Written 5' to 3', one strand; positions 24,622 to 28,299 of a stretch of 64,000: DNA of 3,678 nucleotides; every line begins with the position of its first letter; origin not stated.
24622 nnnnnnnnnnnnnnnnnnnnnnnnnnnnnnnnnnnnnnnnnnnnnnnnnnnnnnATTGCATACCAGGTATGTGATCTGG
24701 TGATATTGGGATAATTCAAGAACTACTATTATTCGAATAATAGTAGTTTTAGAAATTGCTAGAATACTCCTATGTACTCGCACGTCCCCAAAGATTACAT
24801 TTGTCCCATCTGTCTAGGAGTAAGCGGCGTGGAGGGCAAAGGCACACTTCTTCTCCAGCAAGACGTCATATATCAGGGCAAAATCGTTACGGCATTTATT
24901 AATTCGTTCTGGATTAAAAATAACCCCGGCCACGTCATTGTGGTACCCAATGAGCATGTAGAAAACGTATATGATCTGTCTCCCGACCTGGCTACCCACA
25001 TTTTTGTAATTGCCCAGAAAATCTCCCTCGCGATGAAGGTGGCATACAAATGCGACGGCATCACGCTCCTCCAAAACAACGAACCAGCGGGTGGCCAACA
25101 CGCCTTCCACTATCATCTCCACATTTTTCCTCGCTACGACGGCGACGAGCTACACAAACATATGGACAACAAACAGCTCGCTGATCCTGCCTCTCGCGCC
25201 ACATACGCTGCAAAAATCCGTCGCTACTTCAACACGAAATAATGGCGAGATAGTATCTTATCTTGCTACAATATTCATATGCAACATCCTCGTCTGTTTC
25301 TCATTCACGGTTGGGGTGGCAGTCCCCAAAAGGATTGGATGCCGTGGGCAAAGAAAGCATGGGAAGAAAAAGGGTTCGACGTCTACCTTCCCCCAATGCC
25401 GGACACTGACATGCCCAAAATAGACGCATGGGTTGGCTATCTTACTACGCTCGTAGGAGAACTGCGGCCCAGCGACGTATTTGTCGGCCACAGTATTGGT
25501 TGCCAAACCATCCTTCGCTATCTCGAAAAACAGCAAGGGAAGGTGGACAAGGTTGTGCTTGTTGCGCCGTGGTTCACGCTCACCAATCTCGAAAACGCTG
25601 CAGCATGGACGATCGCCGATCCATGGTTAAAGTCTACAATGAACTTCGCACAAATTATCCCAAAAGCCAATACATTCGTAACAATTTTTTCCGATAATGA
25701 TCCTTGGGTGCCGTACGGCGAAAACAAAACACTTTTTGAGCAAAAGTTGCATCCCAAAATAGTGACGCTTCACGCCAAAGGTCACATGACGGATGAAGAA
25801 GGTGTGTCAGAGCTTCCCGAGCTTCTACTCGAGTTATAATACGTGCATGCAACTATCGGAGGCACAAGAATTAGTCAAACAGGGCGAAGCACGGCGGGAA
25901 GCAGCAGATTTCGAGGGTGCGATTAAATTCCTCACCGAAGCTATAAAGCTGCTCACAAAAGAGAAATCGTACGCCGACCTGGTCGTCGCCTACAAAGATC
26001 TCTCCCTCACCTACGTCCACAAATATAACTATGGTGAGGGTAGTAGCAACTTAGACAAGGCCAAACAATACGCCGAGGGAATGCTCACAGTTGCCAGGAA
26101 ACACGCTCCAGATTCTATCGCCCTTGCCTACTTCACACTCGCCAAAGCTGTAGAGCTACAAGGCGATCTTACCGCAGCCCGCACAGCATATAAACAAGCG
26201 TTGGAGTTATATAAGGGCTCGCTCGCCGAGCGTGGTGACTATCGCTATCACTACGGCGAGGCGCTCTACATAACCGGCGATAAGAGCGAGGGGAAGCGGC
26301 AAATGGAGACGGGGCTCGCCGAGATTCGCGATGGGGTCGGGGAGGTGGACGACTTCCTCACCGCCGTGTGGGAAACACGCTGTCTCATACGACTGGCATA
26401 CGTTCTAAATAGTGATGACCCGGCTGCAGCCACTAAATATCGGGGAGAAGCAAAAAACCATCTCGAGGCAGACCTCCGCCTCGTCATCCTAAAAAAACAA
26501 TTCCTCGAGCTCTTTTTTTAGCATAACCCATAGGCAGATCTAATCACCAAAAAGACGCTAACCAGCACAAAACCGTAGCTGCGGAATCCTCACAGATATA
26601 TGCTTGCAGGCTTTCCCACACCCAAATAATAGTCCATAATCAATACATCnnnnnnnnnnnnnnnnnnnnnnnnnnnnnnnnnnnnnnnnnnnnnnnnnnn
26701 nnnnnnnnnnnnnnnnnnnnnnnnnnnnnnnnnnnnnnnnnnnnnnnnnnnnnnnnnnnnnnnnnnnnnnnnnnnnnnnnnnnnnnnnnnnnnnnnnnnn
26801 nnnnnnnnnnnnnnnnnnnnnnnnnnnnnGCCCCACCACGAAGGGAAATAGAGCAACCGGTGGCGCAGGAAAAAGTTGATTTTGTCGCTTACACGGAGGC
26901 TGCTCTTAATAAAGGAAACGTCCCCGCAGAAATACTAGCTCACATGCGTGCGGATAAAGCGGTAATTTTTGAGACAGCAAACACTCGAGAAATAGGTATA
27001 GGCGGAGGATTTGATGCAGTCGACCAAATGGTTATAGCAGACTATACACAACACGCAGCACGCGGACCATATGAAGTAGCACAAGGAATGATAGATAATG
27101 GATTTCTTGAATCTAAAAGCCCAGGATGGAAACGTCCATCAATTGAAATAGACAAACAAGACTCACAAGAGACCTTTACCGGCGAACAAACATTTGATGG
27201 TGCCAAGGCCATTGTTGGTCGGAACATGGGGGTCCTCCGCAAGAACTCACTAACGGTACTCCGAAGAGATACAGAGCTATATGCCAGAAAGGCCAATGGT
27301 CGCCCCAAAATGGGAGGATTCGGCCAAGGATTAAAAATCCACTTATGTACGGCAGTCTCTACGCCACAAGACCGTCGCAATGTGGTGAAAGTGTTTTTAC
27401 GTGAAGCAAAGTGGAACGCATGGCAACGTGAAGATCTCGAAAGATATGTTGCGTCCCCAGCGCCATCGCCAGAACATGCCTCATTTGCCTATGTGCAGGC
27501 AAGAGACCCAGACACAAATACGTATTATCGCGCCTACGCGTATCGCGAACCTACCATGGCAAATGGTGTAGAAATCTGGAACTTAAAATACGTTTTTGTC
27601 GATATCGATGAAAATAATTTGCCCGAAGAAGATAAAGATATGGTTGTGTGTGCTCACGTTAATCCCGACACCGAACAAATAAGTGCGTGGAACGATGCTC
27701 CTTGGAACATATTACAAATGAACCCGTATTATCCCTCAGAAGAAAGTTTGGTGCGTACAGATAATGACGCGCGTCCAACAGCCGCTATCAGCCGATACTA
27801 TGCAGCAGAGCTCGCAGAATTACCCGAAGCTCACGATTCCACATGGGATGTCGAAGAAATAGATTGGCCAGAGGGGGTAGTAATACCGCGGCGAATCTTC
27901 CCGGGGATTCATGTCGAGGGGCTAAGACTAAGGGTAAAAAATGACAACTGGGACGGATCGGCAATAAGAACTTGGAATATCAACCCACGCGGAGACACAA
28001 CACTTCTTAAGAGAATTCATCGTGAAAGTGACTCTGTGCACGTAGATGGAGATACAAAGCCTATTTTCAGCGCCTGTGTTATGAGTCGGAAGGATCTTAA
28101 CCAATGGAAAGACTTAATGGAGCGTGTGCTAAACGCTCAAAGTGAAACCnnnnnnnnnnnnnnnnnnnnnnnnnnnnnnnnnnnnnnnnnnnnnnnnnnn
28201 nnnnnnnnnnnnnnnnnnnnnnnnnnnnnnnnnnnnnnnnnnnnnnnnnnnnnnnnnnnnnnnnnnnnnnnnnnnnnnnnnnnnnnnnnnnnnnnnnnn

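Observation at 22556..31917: About 9.3 kb of lower-GC DNA splits the dnaK-dnaJ pair, while the dnaK terminator and the dnaJ CIRCE are preserved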

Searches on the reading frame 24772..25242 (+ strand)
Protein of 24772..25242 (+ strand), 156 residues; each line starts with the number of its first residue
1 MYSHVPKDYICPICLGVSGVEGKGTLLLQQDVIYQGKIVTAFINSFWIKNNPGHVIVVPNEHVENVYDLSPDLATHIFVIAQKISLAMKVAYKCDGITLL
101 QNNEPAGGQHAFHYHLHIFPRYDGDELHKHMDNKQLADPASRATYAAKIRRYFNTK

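Call 3: search_protein_families(library=pfam, proteins=[window:24772-25242:+], max_evalue=0.01)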
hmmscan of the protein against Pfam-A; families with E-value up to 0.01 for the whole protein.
window:24772-25242:+ (156 aa): 1 family
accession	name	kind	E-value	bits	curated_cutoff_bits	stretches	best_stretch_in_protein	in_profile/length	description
PF01230.28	HIT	-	7.2e-18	65.5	21.5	1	30-123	6-97/98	HIT domain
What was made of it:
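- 24772..25242 (+): Layer B: HIT-family hydrolase, the commonest resident of the dnaK-dnaJ gap across the clade. Pfam HIT 65.5 bits (call 3).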

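Call 14: search_protein_families(library=padloc, proteins=[window:24772-25242:+], max_evalue=0.01)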
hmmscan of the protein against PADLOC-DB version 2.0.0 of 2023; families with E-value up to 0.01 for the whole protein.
window:24772-25242:+ (156 aa): 1 family
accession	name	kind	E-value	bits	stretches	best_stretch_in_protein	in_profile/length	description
PDLC00441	ThsC2|ThsC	-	4.5e-11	40.8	1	52-120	46-114/148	HIT family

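Call 15: search_protein_families(library=ncbifam, proteins=[window:24772-25242:+], max_evalue=0.01)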
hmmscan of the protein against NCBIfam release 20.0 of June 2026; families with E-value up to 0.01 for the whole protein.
window:24772-25242:+ (156 aa): 3 families
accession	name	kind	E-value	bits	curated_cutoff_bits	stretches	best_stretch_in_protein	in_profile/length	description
NF045834.1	M_plasma_HinT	exception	1.3e-14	54.9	130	1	30-121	12-101/102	histidine triad protein HinT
NF052622.1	ATPAdlTfActino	equivalog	7.9e-13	48.3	290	1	32-126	54-147/176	ATP adenylyltransferase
NF007965.0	PRK10687.1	equivalog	1.4e-09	38.1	206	1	30-119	17-105/119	purine nucleoside phosphoramidase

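Call 33: search_protein_families(library=phrogs, proteins=[window:24772-25242:+], max_evalue=0.01)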
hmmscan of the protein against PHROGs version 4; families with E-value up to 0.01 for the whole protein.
window:24772-25242:+ (156 aa): 2 families
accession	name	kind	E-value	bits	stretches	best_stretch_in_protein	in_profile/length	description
phrog_19494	-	unknown function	4.8e-12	47.1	1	50-131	33-114/120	-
phrog_3962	-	unknown function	2.2e-09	38.1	1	53-138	41-121/145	-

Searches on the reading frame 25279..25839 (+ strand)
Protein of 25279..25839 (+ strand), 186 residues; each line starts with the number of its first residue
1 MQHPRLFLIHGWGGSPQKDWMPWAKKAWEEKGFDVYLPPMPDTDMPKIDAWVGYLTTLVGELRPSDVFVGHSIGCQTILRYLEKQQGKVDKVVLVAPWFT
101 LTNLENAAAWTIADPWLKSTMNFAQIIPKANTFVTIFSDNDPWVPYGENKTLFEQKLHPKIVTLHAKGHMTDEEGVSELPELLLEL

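Call 3: search_protein_families(library=pfam, proteins=[window:25279-25839:+], max_evalue=0.01)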
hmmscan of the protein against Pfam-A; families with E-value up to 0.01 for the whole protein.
window:25279-25839:+ (186 aa): 6 families
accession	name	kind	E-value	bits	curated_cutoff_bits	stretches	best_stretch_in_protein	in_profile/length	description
PF06821.19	Ser_hydrolase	-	1.6e-23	84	22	1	7-182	2-166/172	Serine hydrolase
PF00561.26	Abhydrolase_1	-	1.6e-08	35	25.8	1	4-108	1-115/245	alpha/beta hydrolase fold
PF12697.13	Abhydrolase_6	-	3.3e-07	31.6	26.3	1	6-118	1-113/217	Alpha/beta hydrolase family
PF12146.15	Hydrolase_4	-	2.3e-05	24.3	27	1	67-122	79-135/239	Serine aminopeptidase, S33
PF08538.16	DUF1749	-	3.4e-05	23.5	24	1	43-97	82-142/299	Protein of unknown function (DUF1749)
PF10230.15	LIDHydrolase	-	7.4e-05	23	27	0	67-103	87-122/262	Lipid-droplet associated hydrolase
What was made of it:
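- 25279..25839 (+): Layer B: serine hydrolase (Ser_hydrolase family) of 186 aa. Pfam 84 bits (call 3).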

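Call 14: search_protein_families(library=padloc, proteins=[window:25279-25839:+], max_evalue=0.01)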
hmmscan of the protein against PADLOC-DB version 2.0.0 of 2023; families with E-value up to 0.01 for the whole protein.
window:25279-25839:+ (186 aa): 0 families

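Call 15: search_protein_families(library=ncbifam, proteins=[window:25279-25839:+], max_evalue=0.01)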
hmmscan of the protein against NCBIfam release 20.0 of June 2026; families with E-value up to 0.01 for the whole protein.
window:25279-25839:+ (186 aa): 2 families
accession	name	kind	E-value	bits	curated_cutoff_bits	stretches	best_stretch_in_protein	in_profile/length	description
NF011457.0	PRK14875.1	equivalog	0.00032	19.8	307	1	6-97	135-231/372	acetoin dehydrogenase dihydrolipoyllysine-residue acetyltransferase subunit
NF052614.1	AB_fold_OlsI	equivalog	0.0012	18.4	385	1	63-97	88-122/272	ornithine lipid biosynthesis O-acyltransferase OlsI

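Call 33: search_protein_families(library=phrogs, proteins=[window:25279-25839:+], max_evalue=0.01)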
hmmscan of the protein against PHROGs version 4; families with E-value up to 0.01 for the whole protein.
window:25279-25839:+ (186 aa): 1 family
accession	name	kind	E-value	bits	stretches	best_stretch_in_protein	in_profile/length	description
phrog_789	-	other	0.0068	16.1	0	67-114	423-470/637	esterase/lipase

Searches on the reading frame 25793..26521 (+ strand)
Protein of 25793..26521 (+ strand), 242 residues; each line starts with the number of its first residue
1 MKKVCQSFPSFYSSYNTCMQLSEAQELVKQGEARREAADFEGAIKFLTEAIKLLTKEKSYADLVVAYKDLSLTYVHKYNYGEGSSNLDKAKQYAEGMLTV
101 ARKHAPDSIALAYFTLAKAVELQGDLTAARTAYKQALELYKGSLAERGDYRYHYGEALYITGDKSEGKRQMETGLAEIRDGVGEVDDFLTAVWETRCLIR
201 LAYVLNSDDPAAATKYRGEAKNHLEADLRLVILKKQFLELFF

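Call 4: search_protein_families(library=pfam, proteins=[window:25793-26521:+], max_evalue=0.01)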
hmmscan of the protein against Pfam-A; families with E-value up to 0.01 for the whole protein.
window:25793-26521:+ (242 aa): 11 families
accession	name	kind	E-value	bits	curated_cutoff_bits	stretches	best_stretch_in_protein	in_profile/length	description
PF13424.12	TPR_12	-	1.2e-08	35.5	30.1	1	86-141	18-76/77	Tetratricopeptide repeat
PF07719.23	TPR_2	-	4.6e-06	26.8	27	1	110-141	1-32/34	Tetratricopeptide repeat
PF13432.12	TPR_16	-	1.4e-05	25.9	32.7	2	122-164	9-47/65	Tetratricopeptide repeat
PF17874.7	TPR_MalT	-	2.6e-05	24.1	45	1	27-142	83-193/336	MalT-like TPR region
PF13181.12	TPR_8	-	0.00042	20.7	25.7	0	112-140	3-31/34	Tetratricopeptide repeat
PF00515.34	TPR_1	-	0.0012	19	27.8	1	110-140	1-31/34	Tetratricopeptide repeat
PF13174.12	TPR_6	-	0.0027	18.7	26.3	0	112-143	2-33/33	Tetratricopeptide repeat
PF03704.23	BTAD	-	0.0027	18.5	22.1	0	117-147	13-43/146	Bacterial transcriptional activator domain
PF13428.12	TPR_14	-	0.0032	18.4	23.5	0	112-143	3-34/44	Tetratricopeptide repeat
PF14559.12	TPR_19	-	0.0041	17.9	25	0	123-180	4-57/68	Tetratricopeptide repeat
PF06920.19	DHR-2_Lobe_A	-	0.0089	16.8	26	0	41-96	96-151/154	DHR-2, Lobe A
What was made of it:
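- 25793..26521 (+): Layer B: TPR protein of up to 242 aa. TPR_12 35.5 bits (call 4).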

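Call 14: search_protein_families(library=padloc, proteins=[window:25793-26521:+], max_evalue=0.01)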
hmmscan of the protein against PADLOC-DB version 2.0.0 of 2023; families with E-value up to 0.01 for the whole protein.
window:25793-26521:+ (242 aa): 1 family
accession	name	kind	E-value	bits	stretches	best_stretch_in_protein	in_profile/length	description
PDLC01088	C3a189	-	0.0022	14.6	1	113-162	739-789/840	kinase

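Call 15: search_protein_families(library=ncbifam, proteins=[window:25793-26521:+], max_evalue=0.01)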
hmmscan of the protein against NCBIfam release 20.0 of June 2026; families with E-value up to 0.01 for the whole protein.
window:25793-26521:+ (242 aa): 2 families
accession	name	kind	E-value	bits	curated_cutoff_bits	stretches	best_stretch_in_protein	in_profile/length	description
NF053720.1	NsdA_fam_reg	subfamily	0.0017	17.9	75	0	87-151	345-409/432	NsdA family TPR-like regulatory protein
NF053617.1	SARPRegAfsRStmc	equivalog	0.0026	15.8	1430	1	20-215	732-917/986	SARP-family global regulator AfsR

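Call 33: search_protein_families(library=phrogs, proteins=[window:25793-26521:+], max_evalue=0.01)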
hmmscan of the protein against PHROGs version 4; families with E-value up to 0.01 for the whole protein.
window:25793-26521:+ (242 aa): 0 families

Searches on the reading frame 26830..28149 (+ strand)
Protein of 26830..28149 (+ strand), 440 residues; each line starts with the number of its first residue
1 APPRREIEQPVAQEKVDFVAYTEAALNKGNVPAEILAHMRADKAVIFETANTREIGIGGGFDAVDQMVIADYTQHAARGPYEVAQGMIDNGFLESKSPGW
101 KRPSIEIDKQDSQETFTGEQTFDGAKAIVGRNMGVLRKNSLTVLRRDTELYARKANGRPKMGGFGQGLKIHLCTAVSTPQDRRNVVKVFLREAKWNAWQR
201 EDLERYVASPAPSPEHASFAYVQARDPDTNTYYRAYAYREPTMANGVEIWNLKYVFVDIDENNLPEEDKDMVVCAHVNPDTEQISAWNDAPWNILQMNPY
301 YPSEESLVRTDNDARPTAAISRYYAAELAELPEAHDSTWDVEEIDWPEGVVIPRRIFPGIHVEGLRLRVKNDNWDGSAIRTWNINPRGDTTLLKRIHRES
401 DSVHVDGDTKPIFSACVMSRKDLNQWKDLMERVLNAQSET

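Call 82: predict_structure(protein=window:26830-28149:+)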
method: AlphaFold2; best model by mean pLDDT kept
length: 440 residues; sequences in the alignment: 1
mean_pLDDT: 31.0   pTM: 0.21
mean pLDDT of the five models: 31.0, 29.2, 28.5, 25.5, 24.8
residues with pLDDT >= 90: 0; 70-90: 0; 50-70: 0; < 50: 440
segments of 3 or more residues with pLDDT < 50: 1-440
pLDDT, mean of each block of 10 residues (from residue 1): 37 28 36 37 34 33 29 32 37 31 29 28 21 19 21 21 24 29 31 30 30 33 40 41 38 40 38 28 27 23 24 24 26 29 33 28 32 35 29 35 35 31 41 37
secondary structure, 60 per line:
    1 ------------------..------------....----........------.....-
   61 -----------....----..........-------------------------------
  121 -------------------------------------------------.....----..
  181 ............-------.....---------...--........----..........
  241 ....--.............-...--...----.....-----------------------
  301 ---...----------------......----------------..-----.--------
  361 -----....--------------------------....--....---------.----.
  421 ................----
elements in order: H33-36 E44-48 E55-59 H72-75 H80-89 E170-174 H179-192 H200-204 E219-226 E231-244 E247-259 E273-277 H323-328 E366-369 E396-399 E402-405 H420-436
